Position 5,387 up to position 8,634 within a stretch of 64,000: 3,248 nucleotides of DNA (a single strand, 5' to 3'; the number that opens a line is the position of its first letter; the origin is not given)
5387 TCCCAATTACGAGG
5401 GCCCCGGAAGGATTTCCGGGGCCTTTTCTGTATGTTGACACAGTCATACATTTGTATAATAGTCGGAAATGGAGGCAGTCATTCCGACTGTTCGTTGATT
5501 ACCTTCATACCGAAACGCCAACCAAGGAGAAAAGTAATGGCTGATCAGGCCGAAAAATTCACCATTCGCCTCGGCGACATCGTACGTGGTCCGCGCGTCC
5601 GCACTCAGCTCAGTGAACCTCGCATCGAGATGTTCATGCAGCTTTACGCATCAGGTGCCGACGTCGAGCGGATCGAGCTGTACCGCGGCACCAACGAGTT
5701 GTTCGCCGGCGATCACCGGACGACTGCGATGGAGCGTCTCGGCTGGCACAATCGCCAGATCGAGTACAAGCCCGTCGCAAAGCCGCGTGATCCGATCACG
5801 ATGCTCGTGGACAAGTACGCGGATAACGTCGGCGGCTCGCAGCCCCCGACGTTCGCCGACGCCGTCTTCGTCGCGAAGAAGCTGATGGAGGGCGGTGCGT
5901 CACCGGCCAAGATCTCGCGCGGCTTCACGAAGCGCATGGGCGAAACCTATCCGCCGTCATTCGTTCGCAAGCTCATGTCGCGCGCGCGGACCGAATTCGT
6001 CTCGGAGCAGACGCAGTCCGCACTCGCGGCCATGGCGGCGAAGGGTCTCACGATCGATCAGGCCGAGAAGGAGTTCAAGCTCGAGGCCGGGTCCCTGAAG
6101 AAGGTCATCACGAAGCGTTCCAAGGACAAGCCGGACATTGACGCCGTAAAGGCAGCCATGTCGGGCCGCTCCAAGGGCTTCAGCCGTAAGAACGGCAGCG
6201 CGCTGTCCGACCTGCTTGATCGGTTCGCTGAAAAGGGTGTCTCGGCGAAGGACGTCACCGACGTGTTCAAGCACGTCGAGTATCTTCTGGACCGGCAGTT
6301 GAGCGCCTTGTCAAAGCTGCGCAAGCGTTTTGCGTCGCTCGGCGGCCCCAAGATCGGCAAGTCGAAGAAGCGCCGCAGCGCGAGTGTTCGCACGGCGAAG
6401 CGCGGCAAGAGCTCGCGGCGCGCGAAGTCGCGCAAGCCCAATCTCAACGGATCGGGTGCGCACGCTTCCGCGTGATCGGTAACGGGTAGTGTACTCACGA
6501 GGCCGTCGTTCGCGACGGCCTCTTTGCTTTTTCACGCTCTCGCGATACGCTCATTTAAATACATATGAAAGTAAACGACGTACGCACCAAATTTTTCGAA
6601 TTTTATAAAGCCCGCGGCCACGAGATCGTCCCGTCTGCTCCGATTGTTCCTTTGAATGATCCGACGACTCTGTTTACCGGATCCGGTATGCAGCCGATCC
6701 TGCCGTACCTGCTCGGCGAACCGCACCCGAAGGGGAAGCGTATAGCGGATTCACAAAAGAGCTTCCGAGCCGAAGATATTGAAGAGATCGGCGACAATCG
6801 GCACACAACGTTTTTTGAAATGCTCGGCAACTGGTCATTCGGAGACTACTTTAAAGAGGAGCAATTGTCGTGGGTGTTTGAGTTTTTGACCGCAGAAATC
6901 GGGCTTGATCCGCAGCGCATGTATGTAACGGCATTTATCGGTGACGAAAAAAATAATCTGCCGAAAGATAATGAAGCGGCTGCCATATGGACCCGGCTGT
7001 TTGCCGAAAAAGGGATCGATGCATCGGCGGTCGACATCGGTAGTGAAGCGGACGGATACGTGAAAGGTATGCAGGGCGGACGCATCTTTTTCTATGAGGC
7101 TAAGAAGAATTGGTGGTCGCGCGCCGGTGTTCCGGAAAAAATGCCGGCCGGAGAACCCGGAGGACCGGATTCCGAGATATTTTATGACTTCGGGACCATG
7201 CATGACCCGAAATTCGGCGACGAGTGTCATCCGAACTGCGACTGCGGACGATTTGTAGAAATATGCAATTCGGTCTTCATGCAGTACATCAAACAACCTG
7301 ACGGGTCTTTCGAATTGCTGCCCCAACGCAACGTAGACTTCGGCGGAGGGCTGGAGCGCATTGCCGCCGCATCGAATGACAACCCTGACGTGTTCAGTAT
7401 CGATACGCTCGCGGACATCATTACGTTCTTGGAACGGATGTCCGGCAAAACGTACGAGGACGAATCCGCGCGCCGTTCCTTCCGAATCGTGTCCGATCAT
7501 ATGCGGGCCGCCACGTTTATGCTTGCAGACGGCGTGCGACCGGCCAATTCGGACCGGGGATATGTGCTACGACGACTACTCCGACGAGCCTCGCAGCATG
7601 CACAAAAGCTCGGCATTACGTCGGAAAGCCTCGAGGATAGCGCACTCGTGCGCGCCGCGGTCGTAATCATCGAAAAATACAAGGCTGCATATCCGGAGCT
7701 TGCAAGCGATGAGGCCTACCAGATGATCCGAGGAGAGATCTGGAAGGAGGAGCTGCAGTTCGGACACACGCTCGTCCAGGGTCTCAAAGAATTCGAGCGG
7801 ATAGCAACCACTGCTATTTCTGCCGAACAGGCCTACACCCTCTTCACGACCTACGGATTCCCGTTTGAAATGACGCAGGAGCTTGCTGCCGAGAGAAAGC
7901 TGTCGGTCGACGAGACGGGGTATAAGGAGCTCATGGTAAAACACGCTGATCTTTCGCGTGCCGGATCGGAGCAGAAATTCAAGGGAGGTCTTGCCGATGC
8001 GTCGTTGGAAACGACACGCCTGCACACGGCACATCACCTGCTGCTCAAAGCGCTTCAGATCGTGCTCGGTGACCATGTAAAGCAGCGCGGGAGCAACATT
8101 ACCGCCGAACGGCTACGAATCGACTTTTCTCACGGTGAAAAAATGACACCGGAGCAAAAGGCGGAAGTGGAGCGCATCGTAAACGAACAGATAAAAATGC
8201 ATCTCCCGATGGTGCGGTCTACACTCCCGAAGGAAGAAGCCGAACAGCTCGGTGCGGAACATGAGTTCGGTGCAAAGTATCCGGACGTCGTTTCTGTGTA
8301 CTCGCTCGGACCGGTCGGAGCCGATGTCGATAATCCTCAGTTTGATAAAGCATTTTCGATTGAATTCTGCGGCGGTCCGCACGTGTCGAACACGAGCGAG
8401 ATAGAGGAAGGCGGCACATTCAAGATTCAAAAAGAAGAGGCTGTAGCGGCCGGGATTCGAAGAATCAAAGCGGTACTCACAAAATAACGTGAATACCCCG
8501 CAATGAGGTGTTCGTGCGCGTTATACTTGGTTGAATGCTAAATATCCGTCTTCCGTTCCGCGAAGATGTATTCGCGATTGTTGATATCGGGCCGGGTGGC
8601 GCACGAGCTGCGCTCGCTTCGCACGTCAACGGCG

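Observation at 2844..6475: Island with a GHKL/MORC-like ATPase and a ParB/sulfiredoxin-like protein, inserted between ptrB and alaS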

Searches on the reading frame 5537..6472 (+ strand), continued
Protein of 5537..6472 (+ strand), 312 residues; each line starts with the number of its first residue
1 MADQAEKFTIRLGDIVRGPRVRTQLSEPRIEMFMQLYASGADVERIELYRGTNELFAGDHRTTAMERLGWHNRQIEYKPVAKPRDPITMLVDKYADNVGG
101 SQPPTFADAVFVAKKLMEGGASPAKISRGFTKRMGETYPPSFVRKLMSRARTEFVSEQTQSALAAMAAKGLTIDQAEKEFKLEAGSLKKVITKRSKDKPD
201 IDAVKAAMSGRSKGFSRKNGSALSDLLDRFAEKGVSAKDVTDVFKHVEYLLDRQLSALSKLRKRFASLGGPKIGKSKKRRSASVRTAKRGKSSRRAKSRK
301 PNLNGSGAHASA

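Call 70: search_solved_structures(query=A3, max_evalue=1, show_alignments=2)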
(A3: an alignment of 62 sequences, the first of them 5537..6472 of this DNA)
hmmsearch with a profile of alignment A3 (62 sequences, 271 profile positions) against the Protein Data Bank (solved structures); distinct sequences matched with E-value up to 1: 43.
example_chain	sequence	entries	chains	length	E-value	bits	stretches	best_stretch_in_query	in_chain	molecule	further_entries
7ng0_A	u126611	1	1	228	3.7e-06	29.8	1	5-87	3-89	Nucleoid occlusion protein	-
7nfu_A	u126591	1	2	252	6.2e-06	29.1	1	5-87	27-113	Nucleoid occlusion protein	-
7ol9_A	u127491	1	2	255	0.00043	23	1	3-87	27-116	Nucleoid occlusion protein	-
6ky4_A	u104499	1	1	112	0.0005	22.8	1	6-81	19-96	Sulfiredoxin, chloroplastic/mitochondrial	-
1vz0_A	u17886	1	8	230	0.00069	22.4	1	21-127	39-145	Chromosome-partitioning protein Spo0J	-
7bnr_A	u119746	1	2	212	0.0007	22.3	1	9-93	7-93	ParB family protein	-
7bnk_A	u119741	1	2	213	0.0008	22.1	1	20-93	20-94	ParB family protein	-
7o0n_A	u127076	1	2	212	0.0012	21.5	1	20-93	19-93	ParB family protein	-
4umk_A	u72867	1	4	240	0.0021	20.8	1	21-82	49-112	PROBABLE CHROMOSOME-PARTITIONING PROTEIN PARB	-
8bd7_L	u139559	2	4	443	0.0051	19.5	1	129-262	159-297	Clusterin-associated protein 1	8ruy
8d06_A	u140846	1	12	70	0.052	16.2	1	194-254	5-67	HALC3_104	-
4l8i_A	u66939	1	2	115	0.06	16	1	195-256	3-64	RSV epitope scaffold FFL_005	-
1ya9_A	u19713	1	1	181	0.074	15.7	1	113-223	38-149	Apolipoprotein E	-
6sdk_A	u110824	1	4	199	0.075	15.7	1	4-79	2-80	Stage 0 sporulation protein J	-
9r1o_A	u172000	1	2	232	0.079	15.6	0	179-253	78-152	sc-apCC-6-DPH-NR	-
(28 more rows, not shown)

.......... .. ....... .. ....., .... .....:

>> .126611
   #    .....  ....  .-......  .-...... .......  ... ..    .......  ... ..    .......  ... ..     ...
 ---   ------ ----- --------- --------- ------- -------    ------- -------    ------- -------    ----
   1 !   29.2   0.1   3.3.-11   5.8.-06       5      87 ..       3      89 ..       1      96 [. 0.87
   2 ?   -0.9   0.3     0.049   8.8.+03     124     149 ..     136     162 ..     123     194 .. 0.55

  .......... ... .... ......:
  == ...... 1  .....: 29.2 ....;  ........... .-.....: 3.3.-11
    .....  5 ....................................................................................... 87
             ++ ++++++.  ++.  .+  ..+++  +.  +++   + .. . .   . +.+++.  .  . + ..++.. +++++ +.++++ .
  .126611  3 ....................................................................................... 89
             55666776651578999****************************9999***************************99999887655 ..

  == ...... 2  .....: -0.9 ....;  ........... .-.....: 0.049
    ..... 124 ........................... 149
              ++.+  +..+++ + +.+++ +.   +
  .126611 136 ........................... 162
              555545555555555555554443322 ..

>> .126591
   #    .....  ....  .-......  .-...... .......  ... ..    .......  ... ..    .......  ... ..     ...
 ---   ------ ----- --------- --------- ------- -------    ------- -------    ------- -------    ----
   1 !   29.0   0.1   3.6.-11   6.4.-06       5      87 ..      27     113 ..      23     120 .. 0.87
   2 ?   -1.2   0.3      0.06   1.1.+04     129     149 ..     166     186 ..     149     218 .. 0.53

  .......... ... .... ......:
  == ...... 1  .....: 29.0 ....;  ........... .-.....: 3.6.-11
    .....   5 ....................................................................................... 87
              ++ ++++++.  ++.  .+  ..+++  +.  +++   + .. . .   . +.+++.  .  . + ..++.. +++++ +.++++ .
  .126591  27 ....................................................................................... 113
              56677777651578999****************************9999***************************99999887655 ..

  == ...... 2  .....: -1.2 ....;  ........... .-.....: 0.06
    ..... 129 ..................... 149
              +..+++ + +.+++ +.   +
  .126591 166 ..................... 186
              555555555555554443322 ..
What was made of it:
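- On ParB/Srx superfamily (ORF3): The family profile hits Noc at 3.7e-6 and sulfiredoxin at 5e-4 (call 70).
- The ORF3 family profile hits Noc at 3.7e-6, with GRHR aligned on GERR (call 70).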

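Call 71: list_cluster_members(proteins=[P0040, P0044, P0045, P0059, P0064, P0067, P0082, P0090, P0130, P0163])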
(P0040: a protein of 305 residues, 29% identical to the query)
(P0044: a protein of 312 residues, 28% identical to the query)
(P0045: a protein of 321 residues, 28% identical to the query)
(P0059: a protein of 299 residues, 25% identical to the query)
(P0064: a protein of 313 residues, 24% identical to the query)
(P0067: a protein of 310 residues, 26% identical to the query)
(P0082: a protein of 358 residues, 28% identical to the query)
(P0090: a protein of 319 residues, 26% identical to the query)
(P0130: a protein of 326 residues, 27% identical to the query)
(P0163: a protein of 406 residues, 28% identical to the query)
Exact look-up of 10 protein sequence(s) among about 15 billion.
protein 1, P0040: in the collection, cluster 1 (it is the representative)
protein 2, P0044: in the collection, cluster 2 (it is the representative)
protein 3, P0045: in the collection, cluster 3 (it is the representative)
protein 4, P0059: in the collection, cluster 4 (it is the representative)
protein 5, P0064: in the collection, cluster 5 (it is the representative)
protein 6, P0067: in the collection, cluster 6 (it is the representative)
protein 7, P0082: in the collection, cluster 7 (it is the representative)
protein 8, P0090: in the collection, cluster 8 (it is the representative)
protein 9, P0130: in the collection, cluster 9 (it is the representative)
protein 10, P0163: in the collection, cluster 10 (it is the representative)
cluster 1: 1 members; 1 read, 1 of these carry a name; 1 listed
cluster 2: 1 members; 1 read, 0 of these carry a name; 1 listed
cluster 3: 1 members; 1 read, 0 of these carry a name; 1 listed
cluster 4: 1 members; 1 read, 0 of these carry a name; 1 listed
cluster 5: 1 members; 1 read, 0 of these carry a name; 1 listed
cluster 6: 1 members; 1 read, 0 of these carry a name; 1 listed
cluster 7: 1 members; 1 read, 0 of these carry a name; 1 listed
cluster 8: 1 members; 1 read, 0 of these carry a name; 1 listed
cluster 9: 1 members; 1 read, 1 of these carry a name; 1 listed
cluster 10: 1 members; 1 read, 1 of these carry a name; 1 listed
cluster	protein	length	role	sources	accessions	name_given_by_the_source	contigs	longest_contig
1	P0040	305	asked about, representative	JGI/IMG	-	ParB-like chromosome segregation protein Spo0J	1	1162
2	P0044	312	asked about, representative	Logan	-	-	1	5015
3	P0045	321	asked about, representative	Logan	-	-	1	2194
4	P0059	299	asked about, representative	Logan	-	-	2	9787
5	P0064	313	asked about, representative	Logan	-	-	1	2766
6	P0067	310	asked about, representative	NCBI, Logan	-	-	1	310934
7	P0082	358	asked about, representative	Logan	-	-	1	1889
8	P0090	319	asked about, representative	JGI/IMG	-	-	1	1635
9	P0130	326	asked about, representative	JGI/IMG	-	hypothetical protein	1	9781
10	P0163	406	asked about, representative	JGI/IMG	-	hypothetical protein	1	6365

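Call 72: find_encoding_contigs(protein=P0067, flank=7000, max_places=2)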
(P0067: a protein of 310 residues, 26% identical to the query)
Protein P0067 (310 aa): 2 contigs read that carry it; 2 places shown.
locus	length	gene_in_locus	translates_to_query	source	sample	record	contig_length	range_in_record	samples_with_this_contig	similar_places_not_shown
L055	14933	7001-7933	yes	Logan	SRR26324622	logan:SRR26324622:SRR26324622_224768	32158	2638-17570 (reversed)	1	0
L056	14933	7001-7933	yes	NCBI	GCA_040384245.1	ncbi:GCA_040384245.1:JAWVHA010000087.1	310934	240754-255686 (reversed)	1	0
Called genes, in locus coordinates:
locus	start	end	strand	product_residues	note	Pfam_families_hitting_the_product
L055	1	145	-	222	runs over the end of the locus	PF13462:Thioredoxin_4, PF01323:DSBA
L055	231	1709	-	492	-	PF00890:FAD_binding_2 (weak), PF01593:Amino_oxidase, PF12831:FAD_oxidored (weak), PF13450:NAD_binding_8, PF03275:GLF (faint)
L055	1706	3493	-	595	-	PF04138:GtrA_DPMS_TM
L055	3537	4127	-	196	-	PF00702:Hydrolase, PF13419:HAD_2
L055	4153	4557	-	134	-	PF00173:Cyt-b5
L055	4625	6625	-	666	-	PF00664:ABC_membrane (weak), PF00005:ABC_tran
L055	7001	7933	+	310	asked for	-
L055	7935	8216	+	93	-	-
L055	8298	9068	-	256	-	PF01978:TrmB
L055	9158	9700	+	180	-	PF03232:COQ7 (faint), PF02915:Rubrerythrin (weak)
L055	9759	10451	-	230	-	-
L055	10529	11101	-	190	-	PF00583:Acetyltransf_1, PF13673:Acetyltransf_10, PF13508:Acetyltransf_7, PF08445:FR47 (weak)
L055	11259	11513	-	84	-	-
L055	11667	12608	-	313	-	PF01636:APH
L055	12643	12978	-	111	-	-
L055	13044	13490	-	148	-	-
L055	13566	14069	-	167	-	-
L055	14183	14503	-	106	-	-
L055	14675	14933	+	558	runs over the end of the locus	PF00800:PDT, PF02153:PDH_N, PF20463:PDH_C, PF01842:ACT (weak), PF22629:ACT_AHAS_ss (faint)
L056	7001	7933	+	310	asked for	-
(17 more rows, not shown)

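Call 73: find_encoding_contigs(protein=P0059, flank=7000, max_places=2)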
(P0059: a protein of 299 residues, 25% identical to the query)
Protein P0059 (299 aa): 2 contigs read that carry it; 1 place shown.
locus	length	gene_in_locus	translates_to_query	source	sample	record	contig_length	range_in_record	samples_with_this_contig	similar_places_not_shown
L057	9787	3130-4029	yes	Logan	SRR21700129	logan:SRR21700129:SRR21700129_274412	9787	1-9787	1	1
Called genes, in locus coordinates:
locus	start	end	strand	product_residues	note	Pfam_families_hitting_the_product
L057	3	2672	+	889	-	?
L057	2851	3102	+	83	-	-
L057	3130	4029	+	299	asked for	-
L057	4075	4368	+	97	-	-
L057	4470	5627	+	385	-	PF04519:Bactofilin (faint), PF26514:DUF8173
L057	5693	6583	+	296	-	PF03690:MYG1_exonuc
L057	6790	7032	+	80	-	-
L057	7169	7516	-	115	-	-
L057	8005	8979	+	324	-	PF01018:GTP1_OBG, PF01926:MMR_HSR1, PF02421:FeoB_N (weak)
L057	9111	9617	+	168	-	PF07963:N_methyl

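Call 78: search_protein_families(library=pfam, proteins=[L015:6685-6951:+, L057:2851-3099:+, L015:7933-8238:+, L055:7935-8213:+, L057:4075-4365:+, L054:7067-7450:+, L013:3060-4334:+], max_evalue=1)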
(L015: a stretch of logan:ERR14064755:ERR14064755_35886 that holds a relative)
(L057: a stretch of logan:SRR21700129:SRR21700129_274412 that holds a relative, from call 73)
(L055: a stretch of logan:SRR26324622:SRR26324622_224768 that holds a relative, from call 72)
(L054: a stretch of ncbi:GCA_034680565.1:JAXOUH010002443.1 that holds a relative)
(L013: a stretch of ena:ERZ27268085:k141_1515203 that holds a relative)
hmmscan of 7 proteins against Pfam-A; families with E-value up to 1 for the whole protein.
L015:6685-6951:+ (89 aa): 0 families

L057:2851-3099:+ (83 aa): 0 families

L015:7933-8238:+ (102 aa): 0 families

L055:7935-8213:+ (93 aa): 0 families

L057:4075-4365:+ (97 aa): 2 families
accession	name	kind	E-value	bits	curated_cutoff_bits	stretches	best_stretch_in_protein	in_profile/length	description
PF07836.16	DmpG_comm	-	0.03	14.3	27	1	27-63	11-47/63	DmpG-like communication domain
PF18662.7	HTH_56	-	0.15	12.5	26.2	1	35-79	50-95/111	Cch helix turn helix domain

L054:7067-7450:+ (128 aa): 8 families
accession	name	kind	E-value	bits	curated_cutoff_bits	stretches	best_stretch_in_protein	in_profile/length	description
PF12728.13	HTH_17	-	0.0015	19.2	27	1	39-77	15-49/51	Helix-turn-helix domain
PF17816.7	PDZ_4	-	0.027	15.2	23.1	1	54-103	47-96/114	PDZ domain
PF22431.2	COG2p_C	-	0.067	14.1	27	0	38-82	57-100/139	COG2p C-terminal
PF08702.15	Fib_alpha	-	0.091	13.4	29.9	1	69-122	77-129/143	Fibrinogen alpha/beta chain family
PF10779.14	XhlA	-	0.12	13.1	34.7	1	95-122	18-45/67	Haemolysin XhlA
PF14063.11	DUF4254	-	0.18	12.1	27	1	69-120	86-137/144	Protein of unknown function (DUF4254)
PF14357.11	DUF4404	-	0.2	12.8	27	0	5-44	36-73/83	Domain of unknown function (DUF4404)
PF04089.19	BRICHOS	-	0.22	12.2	25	1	76-118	37-87/91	BRICHOS domain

L013:3060-4334:+ (425 aa): 1 family
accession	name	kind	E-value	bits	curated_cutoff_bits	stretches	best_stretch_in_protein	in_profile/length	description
PF16326.10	ABC_tran_CTD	-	0.78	10.4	32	0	392-420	20-48/69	ABC transporter C-terminal domain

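Call 100: search_protein_families(library=padloc, alignment_id=A3, max_evalue=0.01)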
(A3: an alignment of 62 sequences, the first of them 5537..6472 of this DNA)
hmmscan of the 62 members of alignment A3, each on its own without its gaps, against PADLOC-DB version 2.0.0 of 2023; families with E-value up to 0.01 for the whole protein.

A. member 1, window:5537-6472:+ (312 aa): 0 families

B. families by the number of members that match (of 62 scanned): 12 families
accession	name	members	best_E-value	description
PDLC04133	mad1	1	4.9e-06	mads_1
PDLC00658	ZorG3|ZorG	1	0.00072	DUF3348 domain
PDLC03753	Drt5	1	0.0012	DRT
PDLC04884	PDC-S05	1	0.0016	-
PDLC02695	Orf5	1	0.002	Orf5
PDLC00103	GajB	1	0.0028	UrvD helicase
PDLC04846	PDC-S05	1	0.0059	-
PDLC01268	CasR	1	0.006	"CAS-I,CAS-II,CAS-III,CAS-IV,CAS-V,CAS-VI; associated_signaling"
PDLC04865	PDC-S05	1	0.0061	-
PDLC02658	DndB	1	0.0067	DndB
PDLC00637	ZorA2|ZorA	1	0.0072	MotA/ExbB/TolQ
PDLC02693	Orf5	1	0.0097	Orf5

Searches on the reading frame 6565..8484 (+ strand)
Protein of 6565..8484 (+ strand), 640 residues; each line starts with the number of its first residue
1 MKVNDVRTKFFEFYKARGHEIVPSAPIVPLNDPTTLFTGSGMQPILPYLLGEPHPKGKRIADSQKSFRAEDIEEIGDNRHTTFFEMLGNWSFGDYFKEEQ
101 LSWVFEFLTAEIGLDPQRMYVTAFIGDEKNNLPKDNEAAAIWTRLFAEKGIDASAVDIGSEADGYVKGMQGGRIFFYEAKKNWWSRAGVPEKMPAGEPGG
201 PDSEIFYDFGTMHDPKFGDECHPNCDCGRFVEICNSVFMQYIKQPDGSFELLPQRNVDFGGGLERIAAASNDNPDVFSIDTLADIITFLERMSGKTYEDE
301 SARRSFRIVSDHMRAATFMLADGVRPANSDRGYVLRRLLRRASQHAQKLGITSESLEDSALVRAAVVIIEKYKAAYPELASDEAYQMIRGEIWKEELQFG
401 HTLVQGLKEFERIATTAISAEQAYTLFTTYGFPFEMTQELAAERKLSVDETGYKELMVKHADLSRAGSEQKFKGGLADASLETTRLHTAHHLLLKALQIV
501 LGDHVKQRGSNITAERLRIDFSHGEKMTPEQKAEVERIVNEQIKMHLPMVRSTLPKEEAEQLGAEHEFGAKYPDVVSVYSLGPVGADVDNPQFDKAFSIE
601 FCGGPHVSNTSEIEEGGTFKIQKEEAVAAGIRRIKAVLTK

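Call 3: search_protein_families(library=pfam, proteins=[window:6565-8484:+], max_evalue=1)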
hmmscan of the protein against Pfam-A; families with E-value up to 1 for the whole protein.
window:6565-8484:+ (640 aa): 2 families
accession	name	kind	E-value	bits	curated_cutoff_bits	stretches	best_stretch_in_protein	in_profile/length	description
PF01411.24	tRNA-synt_2c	-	3.4e-115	386.1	30.3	1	5-472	1-436/552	tRNA synthetases class II (A)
PF07973.19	tRNA_SAD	-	9.2e-15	54.8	24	1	576-634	1-43/44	Threonyl and Alanyl tRNA synthetase second additional domain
